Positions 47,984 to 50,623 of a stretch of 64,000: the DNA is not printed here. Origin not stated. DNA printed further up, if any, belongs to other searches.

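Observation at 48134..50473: LVIVD-repeat beta-propeller surface protein built from near-identical DNA duplications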

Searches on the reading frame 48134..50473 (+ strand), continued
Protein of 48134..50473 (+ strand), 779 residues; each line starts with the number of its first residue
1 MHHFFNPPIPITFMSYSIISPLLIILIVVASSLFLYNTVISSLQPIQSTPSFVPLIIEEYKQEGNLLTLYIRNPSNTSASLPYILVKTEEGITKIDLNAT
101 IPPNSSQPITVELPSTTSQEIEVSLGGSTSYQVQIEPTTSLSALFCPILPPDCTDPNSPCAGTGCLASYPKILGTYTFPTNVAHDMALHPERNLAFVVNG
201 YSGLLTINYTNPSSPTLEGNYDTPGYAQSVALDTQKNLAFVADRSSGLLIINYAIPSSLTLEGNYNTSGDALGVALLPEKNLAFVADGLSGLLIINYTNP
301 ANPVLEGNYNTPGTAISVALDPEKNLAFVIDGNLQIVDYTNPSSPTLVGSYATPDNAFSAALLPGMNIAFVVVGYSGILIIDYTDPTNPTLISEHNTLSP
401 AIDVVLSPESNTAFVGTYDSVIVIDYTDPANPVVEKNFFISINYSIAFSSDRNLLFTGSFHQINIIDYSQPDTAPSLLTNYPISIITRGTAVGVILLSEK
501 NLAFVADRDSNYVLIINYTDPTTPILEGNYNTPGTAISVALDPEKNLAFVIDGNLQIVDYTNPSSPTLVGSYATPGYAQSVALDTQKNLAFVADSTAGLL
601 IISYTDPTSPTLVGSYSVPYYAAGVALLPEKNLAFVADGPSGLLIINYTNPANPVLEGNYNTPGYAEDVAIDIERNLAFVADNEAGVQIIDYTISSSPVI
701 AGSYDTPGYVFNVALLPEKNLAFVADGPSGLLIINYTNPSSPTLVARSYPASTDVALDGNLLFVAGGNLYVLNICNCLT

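Call 21: find_encoding_contigs(protein=window:48173-50473:+, flank=10000, max_places=10)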
Protein window:48173-50473:+ (766 aa): 1 contig read that carries it; 1 place shown.
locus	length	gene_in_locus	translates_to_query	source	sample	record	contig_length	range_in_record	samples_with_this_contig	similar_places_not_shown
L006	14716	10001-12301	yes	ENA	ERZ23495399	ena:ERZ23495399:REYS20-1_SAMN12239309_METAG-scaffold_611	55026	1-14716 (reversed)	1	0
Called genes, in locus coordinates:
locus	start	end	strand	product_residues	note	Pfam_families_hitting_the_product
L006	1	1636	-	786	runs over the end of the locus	PF02516:STT3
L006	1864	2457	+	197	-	PF01712:dNK, PF02223:Thymidylate_kin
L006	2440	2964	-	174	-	PF00252:Ribosomal_L16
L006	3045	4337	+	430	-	-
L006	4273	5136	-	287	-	-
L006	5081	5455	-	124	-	PF28505:DUF1699_N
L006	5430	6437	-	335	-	-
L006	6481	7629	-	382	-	PF04406:TP6A_N, PF21180:TOP6A-Spo11_Toprim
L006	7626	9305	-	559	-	PF02518:HATPase_c, PF13589:HATPase_c_3, PF09239:Topo-VIb_trans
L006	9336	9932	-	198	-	PF00013:KH_1, PF21800:KH_KRR1_2nd, PF22891:KH_PNO1_2nd, PF00013:KH_1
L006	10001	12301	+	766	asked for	-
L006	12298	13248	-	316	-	-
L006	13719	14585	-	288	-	PF00059:Lectin_C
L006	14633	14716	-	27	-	?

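Call 43: predict_structure(alignment_id=A1)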
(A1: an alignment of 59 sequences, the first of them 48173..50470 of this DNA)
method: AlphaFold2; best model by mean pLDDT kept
length: 766 residues; sequences in the alignment: 59
mean_pLDDT: 85.9   pTM: 0.58
mean pLDDT of the five models: 85.9, 85.9, 85.7, 85.6, 85.4
residues with pLDDT >= 90: 483; 70-90: 167; 50-70: 54; < 50: 62
segments of 3 or more residues with pLDDT < 50: 1-4, 30-38, 115-155, 764-766
pLDDT, mean of each block of 10 residues (from residue 1): 64 89 66 41 75 80 73 71 78 80 55 49 34 32 36 55 78 89 93 92 95 96 98 97 97 97 98 97 98 98 97 98 98 98 96 96 95 98 90 89 88 90 71 74 73 68 76 77 96 93 93 95 96 97 98 98 97 98 98 98 96 98 98 98 98 98 98 97 98 95 94 92 94 81 94 89 53
secondary structure, 60 per line:
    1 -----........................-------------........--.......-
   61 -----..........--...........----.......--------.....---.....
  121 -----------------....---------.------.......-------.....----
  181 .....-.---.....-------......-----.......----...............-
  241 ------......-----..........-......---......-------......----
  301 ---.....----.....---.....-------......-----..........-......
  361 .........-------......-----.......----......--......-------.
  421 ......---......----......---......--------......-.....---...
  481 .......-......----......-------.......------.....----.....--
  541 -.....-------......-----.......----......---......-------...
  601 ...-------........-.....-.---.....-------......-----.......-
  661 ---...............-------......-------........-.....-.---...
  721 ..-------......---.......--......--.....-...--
elements in order (helices of 4 or more, strands of 3 or more residues): H6-29 E43-50 E53-59 E66-75 E78-88 E93-99 E108-112 E116-120 H138-141 E158-164 E172-176 E181-185 E191-195 E203-208 E214-220 E225-230 E234-239 E247-252 E258-264 E269-274 E278-283 E291-296 E304-308 E313-317 E321-325 E333-338 E344-350 E355-360 E364-369 E377-382 E388-394 E399-404 E407-412 E420-426 E430-435 E440-445 E449-454 E463-468 H470-474 E478-484 E489-494 E499-504 E512-518 E525-529 E534-538 E542-546 E554-559 E565-571 E576-581 E585-590 E598-603 E611-615 E620-624 E630-634 E642-647 E653-659 E664-669 E673-678 E686-691 E699-703 E708-712 E718-722 E730-735 E739-745 E748-753 E756-760

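Call 45: fold_search(model_id=the predicted structure, library=pdb)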
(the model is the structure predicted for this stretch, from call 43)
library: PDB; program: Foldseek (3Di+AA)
matches with E <= 10: 1980; with E <= 0.001: 1838
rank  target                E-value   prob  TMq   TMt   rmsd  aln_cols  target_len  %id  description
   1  9e78_0L               6.3e-20  1.00  0.33  0.40  14.3       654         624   10  48-nm repeat of the Leishmania tarentolae doublet microtubule (released 2025-03-12)
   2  8glv_Cp               3.4e-19  1.00  0.33  0.24  14.6       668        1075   14  96-nm repeat unit of doublet microtubules from Chlamydomonas reinhardtii flagella (released 2023-05-31)
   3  9e2g_2B               3.9e-19  1.00  0.34  0.41  14.5       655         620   11  Cryo-EM structure of 48 nm repeat of microtubule doublet from T. brucei flagellum (released 2025-03-12)
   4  8glv_Cq               9.2e-19  1.00  0.34  0.24  14.9       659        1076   15  96-nm repeat unit of doublet microtubules from Chlamydomonas reinhardtii flagella (released 2023-05-31)
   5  9e2g_2C               2.5e-18  1.00  0.34  0.41  14.7       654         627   11  Cryo-EM structure of 48 nm repeat of microtubule doublet from T. brucei flagellum (released 2025-03-12)
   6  9n74_LQ               3.9e-18  1.00  0.33  0.31  17.5       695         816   10  SSU processome maturation and disassembly, State H (released 2025-10-29)
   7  9qfq_P                5.2e-18  1.00  0.33  0.41  13.8       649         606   12  Cryo-EM structure of the cofilactin barbed end bound by AIP1 (released 2025-10-08)
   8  4nsx                  7.1e-18  1.00  0.33  0.39  15.8       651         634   13  Crystal Structure of the Utp21 tandem WD Domain (released 2014-02-19)
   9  8jxe_B                7.1e-18  1.00  0.23  0.12  30.3       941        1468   12  rat megalin RAP complex head (released 2024-06-19)
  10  3sfz                  9.3e-18  1.00  0.36  0.25  16.2       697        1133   11  Crystal structure of full-length murine Apaf-1 (released 2011-08-24)
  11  6lqr_B1               1.2e-17  1.00  0.33  0.32  14.5       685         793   10  Cryo-EM structure of 90S small subunit preribosomes in transition states (State C) (released 2020-09-16)
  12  9n6z_LQ               1.3e-17  1.00  0.33  0.31  17.3       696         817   10  SSU processome maturation and disassembly, State D (released 2025-11-05)
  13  9n6v_LQ               1.3e-17  1.00  0.33  0.30  17.4       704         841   10  SSU processome maturation and disassembly, State A (released 2025-11-05)
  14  7mqa_LT               1.3e-17  1.00  0.33  0.30  15.6       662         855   11  Cryo-EM structure of the human SSU processome, state post-A1 (released 2021-09-22)
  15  5i2t                  1.4e-17  1.00  0.33  0.41  14.6       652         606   11  Domain characterization of the WD protein Pwp2 and their relevance in ribosome biogenesis (released 2017-06-21)
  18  1nr0                  1.5e-17  1.00  0.33  0.41  13.8       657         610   13  Two Seven-Bladed Beta-Propeller Domains Revealed By The Structure Of A C. elegans Homologue Of Yeast Actin Interacting P (released 2003-07-01)
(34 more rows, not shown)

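Call 46: search_solved_structures(query=window:48173-50470:+, max_evalue=0.01)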
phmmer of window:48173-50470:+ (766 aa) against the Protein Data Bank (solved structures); distinct sequences matched with E-value up to 0.01: 0.
